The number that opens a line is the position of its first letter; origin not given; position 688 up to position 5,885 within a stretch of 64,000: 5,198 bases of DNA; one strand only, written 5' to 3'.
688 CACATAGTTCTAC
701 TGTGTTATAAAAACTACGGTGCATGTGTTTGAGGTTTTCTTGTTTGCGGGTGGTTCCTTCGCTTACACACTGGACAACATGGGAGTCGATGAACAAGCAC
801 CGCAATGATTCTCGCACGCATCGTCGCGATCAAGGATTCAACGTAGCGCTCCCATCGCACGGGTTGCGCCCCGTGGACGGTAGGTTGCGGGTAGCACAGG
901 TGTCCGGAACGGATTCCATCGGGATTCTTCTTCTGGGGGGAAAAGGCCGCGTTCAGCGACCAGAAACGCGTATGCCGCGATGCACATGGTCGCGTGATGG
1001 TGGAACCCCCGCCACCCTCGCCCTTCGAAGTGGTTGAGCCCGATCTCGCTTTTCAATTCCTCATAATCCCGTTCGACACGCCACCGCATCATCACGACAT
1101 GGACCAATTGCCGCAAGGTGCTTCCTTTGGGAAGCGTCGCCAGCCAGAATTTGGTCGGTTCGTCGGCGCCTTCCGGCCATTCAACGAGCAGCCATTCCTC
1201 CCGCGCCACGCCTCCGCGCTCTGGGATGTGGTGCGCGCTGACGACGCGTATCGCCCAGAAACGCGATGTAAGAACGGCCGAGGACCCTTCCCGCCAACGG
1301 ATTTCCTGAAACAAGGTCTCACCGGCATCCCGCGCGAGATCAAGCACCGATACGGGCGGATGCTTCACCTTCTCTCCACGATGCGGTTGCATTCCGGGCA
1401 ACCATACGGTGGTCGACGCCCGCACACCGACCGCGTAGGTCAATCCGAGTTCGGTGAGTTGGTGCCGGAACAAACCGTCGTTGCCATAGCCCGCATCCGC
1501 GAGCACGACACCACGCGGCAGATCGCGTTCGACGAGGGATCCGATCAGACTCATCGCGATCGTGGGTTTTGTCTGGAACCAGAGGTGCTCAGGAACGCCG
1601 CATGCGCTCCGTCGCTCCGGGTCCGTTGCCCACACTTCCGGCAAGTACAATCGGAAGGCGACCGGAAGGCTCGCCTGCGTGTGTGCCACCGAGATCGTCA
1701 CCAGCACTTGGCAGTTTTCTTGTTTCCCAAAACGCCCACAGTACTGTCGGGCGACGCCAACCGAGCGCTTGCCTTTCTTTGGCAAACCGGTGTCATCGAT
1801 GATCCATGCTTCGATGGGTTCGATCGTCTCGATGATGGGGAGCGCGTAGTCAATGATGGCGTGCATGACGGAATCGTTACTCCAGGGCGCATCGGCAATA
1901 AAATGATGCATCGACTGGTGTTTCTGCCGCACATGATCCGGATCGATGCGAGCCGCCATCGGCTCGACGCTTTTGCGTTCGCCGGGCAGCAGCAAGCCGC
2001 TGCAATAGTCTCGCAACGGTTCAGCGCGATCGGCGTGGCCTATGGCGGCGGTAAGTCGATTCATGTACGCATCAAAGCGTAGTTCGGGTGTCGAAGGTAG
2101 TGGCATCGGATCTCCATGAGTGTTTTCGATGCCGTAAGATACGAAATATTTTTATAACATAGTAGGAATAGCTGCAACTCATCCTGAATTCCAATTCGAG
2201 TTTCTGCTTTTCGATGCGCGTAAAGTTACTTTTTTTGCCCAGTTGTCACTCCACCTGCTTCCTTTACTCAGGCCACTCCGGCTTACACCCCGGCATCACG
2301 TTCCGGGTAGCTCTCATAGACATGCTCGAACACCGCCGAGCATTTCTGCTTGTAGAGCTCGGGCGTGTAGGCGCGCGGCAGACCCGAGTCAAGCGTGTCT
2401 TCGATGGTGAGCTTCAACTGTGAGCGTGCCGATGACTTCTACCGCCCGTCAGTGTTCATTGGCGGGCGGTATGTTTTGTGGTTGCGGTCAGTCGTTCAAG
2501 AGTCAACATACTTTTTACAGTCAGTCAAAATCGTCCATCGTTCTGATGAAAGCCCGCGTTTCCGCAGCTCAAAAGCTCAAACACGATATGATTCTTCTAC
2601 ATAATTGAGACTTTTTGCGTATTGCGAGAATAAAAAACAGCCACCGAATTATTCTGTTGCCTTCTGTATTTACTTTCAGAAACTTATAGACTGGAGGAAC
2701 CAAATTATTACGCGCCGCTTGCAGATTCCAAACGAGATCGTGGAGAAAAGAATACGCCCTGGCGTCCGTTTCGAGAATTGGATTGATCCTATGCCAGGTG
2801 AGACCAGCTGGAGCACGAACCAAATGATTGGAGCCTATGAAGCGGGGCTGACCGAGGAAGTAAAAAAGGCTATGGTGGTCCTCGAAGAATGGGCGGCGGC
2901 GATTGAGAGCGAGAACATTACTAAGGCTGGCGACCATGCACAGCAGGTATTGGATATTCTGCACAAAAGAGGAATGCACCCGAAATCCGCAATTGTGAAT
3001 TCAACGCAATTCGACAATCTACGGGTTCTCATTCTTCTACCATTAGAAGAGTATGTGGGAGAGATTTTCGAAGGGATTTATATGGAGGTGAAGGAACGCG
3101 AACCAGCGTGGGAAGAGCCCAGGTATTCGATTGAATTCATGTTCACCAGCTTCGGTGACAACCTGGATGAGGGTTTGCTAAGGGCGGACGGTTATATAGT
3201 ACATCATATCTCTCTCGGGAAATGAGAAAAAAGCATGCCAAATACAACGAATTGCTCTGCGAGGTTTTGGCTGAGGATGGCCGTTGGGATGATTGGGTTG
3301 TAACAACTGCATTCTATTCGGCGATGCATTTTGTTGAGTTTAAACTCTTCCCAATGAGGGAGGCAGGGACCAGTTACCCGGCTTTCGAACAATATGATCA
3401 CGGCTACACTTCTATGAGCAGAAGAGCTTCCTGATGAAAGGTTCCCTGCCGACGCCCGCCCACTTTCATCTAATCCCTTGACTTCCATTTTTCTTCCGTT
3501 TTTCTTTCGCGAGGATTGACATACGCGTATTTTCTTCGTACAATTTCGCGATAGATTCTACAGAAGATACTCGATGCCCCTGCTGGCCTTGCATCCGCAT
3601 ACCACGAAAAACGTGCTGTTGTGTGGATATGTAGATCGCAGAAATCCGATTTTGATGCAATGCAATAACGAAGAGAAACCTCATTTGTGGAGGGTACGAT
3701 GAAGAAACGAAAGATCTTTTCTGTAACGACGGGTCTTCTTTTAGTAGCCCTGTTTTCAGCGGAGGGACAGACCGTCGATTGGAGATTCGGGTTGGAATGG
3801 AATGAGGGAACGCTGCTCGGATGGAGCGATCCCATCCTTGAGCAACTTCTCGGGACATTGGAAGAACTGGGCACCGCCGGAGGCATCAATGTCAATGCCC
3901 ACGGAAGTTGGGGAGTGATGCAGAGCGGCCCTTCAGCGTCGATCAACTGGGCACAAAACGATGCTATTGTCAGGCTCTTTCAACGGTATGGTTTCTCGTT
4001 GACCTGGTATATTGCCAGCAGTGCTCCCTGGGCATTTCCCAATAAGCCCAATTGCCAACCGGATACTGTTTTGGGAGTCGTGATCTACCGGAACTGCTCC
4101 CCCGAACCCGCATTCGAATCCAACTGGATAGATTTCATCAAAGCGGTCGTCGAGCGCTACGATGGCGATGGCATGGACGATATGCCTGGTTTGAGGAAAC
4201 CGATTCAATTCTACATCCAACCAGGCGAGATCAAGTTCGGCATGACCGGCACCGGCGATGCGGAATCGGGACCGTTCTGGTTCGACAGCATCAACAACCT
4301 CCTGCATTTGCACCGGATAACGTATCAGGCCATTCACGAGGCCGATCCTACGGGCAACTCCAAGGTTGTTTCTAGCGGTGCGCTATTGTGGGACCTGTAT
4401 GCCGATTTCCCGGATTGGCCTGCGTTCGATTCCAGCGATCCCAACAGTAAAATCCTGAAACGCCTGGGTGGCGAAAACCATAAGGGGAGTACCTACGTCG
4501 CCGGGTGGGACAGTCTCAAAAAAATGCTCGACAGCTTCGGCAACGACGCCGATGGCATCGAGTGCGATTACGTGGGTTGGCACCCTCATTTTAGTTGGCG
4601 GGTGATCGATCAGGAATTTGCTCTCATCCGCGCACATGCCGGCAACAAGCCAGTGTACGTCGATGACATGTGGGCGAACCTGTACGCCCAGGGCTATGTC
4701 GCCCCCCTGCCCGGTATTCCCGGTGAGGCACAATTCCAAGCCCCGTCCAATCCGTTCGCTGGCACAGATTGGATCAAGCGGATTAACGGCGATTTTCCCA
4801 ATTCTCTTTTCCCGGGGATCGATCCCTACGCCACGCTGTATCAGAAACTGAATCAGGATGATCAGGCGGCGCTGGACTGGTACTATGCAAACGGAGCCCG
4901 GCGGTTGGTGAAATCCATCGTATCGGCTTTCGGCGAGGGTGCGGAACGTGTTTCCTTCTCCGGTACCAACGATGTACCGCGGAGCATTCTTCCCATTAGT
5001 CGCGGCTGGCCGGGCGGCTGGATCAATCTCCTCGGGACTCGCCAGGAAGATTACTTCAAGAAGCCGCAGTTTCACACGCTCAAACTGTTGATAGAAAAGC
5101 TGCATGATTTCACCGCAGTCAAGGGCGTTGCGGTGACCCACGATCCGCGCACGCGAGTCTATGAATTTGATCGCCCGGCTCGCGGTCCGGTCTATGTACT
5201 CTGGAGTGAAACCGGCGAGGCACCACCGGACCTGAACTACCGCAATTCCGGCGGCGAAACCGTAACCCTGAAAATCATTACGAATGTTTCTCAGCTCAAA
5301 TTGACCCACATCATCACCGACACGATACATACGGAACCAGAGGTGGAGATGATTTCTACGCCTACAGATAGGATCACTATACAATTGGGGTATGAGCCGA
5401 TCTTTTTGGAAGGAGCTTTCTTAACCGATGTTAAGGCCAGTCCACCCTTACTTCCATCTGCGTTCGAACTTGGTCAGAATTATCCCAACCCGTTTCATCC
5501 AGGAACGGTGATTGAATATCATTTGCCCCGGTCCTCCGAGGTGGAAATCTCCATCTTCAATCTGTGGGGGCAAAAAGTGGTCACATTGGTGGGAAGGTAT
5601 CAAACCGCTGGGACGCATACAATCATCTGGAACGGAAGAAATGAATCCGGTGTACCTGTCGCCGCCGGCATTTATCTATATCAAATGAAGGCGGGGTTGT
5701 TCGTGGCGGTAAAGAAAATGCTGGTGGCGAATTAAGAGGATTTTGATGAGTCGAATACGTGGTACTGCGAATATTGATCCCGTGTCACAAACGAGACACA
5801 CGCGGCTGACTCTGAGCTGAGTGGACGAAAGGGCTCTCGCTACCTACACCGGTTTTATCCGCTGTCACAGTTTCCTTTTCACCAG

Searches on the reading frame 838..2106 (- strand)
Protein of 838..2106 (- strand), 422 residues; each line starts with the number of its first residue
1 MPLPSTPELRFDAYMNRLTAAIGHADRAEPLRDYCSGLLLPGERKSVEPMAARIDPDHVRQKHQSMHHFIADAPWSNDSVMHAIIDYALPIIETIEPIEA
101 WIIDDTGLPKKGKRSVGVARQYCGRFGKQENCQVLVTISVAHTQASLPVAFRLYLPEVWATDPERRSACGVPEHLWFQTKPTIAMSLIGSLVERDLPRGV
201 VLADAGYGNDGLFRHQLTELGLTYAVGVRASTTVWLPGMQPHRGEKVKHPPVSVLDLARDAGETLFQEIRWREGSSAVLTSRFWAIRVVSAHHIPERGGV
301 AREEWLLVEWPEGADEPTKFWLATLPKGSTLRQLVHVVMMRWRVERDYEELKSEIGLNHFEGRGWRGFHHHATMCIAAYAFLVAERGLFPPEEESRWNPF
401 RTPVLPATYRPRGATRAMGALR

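Call 17: search_protein_families(library=pfam, proteins=[window:838-2106:-])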
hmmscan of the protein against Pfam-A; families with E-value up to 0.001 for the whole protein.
window:838-2106:- (422 aa): 2 families
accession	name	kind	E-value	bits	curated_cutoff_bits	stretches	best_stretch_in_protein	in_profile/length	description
PF13546.12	DDE_5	-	2.7e-76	257.1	27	1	18-276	2-270/272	DDE superfamily endonuclease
PF01609.27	DDE_Tnp_1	-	4.4e-10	40.1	23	1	198-380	77-199/200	Transposase DDE domain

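Call 40: find_encoding_contigs(protein=window:838-2106:-, flank=10000, max_places=10)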
Protein window:838-2106:- (422 aa): 18 contigs read that carry it; 3 places shown.
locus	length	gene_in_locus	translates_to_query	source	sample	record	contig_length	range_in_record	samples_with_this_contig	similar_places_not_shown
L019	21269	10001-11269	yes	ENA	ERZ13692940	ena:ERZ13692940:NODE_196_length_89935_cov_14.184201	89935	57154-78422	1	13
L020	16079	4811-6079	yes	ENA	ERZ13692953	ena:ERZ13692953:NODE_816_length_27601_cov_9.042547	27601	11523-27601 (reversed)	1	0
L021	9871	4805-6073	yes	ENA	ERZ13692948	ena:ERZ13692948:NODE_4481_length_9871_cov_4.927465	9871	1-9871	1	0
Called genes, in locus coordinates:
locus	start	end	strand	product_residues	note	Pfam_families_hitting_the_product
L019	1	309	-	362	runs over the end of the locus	PF25919:BSH_CusB (faint), PF25917:BSH_RND, PF25954:Beta-barrel_RND_2, PF25967:RND-MFP_C (weak), PF25975:CzcB_C (weak), PF25989:YknX_C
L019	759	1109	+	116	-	-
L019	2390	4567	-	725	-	PF03781:FGE-sulfatase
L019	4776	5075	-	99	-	-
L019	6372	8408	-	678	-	PF13860:FlgD_ig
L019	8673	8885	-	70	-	-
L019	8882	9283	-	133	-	-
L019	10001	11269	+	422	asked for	PF13546:DDE_5, PF01609:DDE_Tnp_1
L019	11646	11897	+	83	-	PF00589:Phage_integrase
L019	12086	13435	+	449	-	PF04055:Radical_SAM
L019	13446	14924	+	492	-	PF13576:Pentapeptide_3 (faint), PF00805:Pentapeptide (weak), PF13599:Pentapeptide_4 (weak), PF00805:Pentapeptide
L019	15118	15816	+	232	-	-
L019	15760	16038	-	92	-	-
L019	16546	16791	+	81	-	-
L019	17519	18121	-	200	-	-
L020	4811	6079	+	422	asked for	PF13546:DDE_5, PF01609:DDE_Tnp_1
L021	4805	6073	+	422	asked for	PF13546:DDE_5, PF01609:DDE_Tnp_1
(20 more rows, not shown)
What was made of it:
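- Tried and rejected: The transposase is single-copy (call 40).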

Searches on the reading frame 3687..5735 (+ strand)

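Call 17: search_protein_families(library=pfam, proteins=[window:3687-5735:+])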
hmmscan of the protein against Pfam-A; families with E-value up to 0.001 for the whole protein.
window:3687-5735:+ (682 aa): 3 families
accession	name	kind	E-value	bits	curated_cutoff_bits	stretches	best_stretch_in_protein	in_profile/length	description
PF13860.13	FlgD_ig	-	3e-08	34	27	1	610-669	15-75/79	FlgD Ig-like domain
PF13585.12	CHU_C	-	0.00054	20.5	27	0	615-669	25-72/86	CHU_C Type IX secretion signal domain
PF18962.6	Por_Secre_tail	-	0.00075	20.2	27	0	599-680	2-75/75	Secretion system C-terminal sorting domain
